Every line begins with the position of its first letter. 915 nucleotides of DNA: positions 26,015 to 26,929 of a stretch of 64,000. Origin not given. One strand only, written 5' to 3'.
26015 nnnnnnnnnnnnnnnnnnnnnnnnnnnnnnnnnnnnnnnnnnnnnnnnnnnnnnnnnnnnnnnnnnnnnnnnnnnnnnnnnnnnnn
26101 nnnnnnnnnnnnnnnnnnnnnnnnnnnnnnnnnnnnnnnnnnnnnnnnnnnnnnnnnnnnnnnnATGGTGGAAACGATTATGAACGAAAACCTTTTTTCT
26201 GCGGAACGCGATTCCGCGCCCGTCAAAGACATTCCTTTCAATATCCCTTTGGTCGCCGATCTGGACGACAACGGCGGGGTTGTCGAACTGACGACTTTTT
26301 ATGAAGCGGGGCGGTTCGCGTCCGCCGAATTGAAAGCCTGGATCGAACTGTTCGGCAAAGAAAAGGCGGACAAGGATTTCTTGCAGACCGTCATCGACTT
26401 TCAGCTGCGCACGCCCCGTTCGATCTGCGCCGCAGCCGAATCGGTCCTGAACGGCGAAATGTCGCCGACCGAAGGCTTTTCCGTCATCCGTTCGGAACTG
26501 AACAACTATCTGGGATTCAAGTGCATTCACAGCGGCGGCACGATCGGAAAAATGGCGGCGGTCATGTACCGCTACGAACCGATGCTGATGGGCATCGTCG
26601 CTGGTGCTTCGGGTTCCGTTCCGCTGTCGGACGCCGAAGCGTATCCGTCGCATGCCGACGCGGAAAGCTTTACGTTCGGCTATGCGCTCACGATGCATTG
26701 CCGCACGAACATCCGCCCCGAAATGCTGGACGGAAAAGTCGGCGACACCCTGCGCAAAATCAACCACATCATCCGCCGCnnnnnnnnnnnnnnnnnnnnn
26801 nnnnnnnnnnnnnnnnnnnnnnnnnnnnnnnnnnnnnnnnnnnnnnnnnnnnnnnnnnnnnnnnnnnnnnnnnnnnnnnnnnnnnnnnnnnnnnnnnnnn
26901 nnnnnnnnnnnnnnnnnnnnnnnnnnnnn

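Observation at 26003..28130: Orphan coiled-coil / TM-hairpin protein wedged between the rplM-rpsI operon and malQ, with a full-length antisense shadow ORF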

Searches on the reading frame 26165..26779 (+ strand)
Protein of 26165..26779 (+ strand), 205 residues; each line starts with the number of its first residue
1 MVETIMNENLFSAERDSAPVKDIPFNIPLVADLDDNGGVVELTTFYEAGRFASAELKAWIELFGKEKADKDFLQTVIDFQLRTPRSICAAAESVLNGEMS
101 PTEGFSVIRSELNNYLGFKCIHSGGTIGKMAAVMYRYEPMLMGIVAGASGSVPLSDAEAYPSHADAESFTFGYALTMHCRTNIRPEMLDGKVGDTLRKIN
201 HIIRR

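Call 21: search_solved_structures(query=A2, max_evalue=10)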
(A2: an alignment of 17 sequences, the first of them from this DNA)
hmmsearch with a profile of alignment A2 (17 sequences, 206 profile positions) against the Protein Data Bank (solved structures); distinct sequences matched with E-value up to 10: 1.
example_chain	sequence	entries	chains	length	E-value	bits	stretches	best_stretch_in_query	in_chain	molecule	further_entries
2jhq_A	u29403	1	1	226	0.55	12.9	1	55-97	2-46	URACIL DNA-GLYCOSYLASE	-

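Call 28: predict_structure(alignment_id=A2)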
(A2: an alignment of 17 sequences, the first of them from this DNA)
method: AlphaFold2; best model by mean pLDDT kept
length: 205 residues; sequences in the alignment: 17
mean_pLDDT: 82.8   pTM: 0.77
mean pLDDT of the five models: 82.8, 82.0, 81.7, 80.5, 73.9
residues with pLDDT >= 90: 115; 70-90: 46; 50-70: 29; < 50: 15
segments of 3 or more residues with pLDDT < 50: 1-7, 16-18
pLDDT, mean of each block of 10 residues (from residue 1): 43 57 88 84 94 94 90 95 96 94 95 88 91 87 93 92 93 84 51 60 54
secondary structure, 60 per line:
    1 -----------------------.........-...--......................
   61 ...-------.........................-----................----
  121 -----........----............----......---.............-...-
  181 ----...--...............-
elements in order: E24-32 E39-44 H45-63 H71-95 H101-116 H126-133 H138-149 H154-159 H163-175 H190-204

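Call 46: fold_search(model_id=the predicted structure, library=viral)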
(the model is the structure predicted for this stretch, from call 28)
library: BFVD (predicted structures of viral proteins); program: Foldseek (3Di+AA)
matches with E <= 10: 154; with E <= 0.001: 0
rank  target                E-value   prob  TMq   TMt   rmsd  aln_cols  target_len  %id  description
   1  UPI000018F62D         8.0e-01  0.08  0.17  0.16  17.3       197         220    9  (no name look-up for this kind of identifier)
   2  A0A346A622            8.8e-01  0.04  0.13  0.12  24.9       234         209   15  (no name in the UniProt tables at hand)
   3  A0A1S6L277            1.0e+00  0.09  0.18  0.14  14.7       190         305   13  (no name in the UniProt tables at hand)
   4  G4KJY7                1.1e+00  0.23  0.29  0.28  21.0       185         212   13  (no name in the UniProt tables at hand)
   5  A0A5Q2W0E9            1.6e+00  0.20  0.23  0.22  12.7       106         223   15  (no name in the UniProt tables at hand)
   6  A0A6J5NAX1            1.6e+00  0.06  0.15  0.06  16.4       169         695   14  Uncharacterized protein [uncultured Caudovirales phage]
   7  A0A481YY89            1.8e+00  0.14  0.21  0.22  13.6       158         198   11  Uncharacterized protein [Marseillevirus LCMAC202]
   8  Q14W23                2.4e+00  0.06  0.17  0.11  15.2       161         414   12  ORF83 [Ranid herpesvirus 2]
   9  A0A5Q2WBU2            2.5e+00  0.14  0.27  0.10  15.8       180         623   11  (no name in the UniProt tables at hand)
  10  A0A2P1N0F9            2.5e+00  0.08  0.21  0.27  19.1       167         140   12  (no name in the UniProt tables at hand)
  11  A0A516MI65            2.6e+00  0.15  0.22  0.10   8.7       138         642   13  (no name in the UniProt tables at hand)
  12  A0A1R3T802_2          2.8e+00  0.03  0.16  0.06  15.2       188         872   12  Transcriptional regulator ICP4 [Spheniscid alphaherpesvirus 1]
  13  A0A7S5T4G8            2.9e+00  0.03  0.13  0.10  16.3       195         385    9  (no name in the UniProt tables at hand)
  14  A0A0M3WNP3            3.1e+00  0.06  0.17  0.16  14.8       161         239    9  Uncharacterized protein [Perigonia lusca single nucleopolyhedrovirus]
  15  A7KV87                3.2e+00  0.10  0.20  0.29  13.4       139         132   12  (no name in the UniProt tables at hand)
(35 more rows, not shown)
